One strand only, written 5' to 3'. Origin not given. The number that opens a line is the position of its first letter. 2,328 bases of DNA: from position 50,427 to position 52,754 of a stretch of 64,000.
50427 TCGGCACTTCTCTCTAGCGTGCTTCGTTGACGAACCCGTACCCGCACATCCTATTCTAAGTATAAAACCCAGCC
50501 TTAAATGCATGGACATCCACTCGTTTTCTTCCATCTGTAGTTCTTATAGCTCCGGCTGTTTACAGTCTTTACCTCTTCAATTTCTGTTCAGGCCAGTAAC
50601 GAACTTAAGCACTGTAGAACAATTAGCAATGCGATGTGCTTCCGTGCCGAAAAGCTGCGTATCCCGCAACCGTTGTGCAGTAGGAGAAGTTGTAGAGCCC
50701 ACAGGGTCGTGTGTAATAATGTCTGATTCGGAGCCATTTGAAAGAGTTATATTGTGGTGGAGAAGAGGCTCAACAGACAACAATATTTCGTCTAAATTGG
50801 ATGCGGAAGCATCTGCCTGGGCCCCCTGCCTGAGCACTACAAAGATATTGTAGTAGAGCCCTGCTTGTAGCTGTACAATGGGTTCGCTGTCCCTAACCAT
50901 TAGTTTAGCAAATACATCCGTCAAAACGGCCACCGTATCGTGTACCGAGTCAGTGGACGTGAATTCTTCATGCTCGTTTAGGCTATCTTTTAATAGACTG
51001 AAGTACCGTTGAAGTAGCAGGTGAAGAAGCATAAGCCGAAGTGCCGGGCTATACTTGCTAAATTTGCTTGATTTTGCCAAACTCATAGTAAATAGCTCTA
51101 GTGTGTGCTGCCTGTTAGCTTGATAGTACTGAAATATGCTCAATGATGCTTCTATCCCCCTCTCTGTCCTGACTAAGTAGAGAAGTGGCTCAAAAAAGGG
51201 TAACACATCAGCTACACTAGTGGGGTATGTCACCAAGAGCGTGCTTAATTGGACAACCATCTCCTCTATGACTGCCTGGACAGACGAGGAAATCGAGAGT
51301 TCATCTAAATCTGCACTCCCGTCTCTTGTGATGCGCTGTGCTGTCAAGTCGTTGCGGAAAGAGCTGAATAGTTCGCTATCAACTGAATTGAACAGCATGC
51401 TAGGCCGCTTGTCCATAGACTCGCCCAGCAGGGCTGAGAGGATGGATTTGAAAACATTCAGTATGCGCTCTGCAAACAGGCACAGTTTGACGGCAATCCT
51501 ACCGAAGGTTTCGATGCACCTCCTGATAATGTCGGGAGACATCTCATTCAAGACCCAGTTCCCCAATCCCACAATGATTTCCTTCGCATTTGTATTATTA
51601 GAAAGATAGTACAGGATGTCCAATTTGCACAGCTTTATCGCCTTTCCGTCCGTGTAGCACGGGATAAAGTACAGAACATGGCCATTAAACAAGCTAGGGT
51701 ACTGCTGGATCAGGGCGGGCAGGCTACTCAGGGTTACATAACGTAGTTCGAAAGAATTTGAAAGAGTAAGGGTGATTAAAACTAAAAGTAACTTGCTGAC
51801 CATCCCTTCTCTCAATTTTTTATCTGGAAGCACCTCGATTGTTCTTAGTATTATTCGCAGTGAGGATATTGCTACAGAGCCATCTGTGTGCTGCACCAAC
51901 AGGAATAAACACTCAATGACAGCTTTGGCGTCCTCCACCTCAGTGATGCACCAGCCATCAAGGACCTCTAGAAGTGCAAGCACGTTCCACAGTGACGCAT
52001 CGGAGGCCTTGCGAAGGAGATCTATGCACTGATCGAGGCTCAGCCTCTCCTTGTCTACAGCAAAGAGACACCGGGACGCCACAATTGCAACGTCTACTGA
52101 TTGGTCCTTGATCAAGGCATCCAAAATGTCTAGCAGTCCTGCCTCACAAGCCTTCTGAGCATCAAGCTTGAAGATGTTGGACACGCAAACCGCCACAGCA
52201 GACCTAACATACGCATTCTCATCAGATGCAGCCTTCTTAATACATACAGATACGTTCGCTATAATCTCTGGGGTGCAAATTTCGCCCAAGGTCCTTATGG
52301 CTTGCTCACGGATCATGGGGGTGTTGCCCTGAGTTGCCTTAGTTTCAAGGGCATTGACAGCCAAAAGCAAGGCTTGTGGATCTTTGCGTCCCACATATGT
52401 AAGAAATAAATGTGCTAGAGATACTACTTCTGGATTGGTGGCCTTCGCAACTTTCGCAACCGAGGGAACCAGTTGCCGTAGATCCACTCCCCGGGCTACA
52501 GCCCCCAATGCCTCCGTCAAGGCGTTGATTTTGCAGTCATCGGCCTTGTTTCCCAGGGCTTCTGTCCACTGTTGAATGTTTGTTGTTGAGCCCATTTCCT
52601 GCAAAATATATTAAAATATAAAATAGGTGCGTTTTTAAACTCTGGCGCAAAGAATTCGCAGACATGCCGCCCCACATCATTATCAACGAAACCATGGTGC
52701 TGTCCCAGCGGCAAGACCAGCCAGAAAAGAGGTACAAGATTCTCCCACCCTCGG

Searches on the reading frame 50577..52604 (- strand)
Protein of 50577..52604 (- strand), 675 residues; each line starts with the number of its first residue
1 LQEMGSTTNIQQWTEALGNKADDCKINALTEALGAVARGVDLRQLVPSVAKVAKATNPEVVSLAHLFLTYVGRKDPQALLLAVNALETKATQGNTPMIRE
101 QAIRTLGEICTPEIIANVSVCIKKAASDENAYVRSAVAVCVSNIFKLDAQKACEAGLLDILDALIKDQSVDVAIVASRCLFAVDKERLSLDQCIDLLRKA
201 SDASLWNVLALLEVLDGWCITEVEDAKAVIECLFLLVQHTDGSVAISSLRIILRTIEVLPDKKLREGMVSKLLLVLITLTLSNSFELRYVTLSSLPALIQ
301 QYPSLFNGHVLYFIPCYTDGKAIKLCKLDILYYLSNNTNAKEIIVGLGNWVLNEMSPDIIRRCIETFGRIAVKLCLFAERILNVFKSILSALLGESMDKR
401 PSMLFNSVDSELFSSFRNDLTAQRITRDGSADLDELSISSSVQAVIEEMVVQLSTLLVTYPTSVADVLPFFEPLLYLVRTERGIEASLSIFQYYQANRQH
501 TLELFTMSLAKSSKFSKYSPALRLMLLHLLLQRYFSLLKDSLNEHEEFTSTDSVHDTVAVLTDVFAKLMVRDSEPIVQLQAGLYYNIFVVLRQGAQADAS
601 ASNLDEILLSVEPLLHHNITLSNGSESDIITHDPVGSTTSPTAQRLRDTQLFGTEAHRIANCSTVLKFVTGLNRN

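Call 30: search_protein_families(library=pfam, proteins=[window:50577-52604:-], max_evalue=0.001)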
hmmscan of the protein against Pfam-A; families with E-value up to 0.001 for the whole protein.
window:50577-52604:- (675 aa): 4 families
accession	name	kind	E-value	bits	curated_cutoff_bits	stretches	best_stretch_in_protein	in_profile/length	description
PF01602.26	Adaptin_N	-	1.5e-38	133.1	37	1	11-390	7-385/524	Adaptin N terminal region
PF12717.13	Cnd1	-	1.4e-17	64.6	26.4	1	97-253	1-161/162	non-SMC mitotic condensation complex subunit 1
PF13646.12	HEAT_2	-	1.6e-06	28.8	27.7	1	91-172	9-78/88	HEAT repeats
PF02985.28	HEAT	-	0.00019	21.8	23.5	0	122-146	5-29/31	HEAT repeat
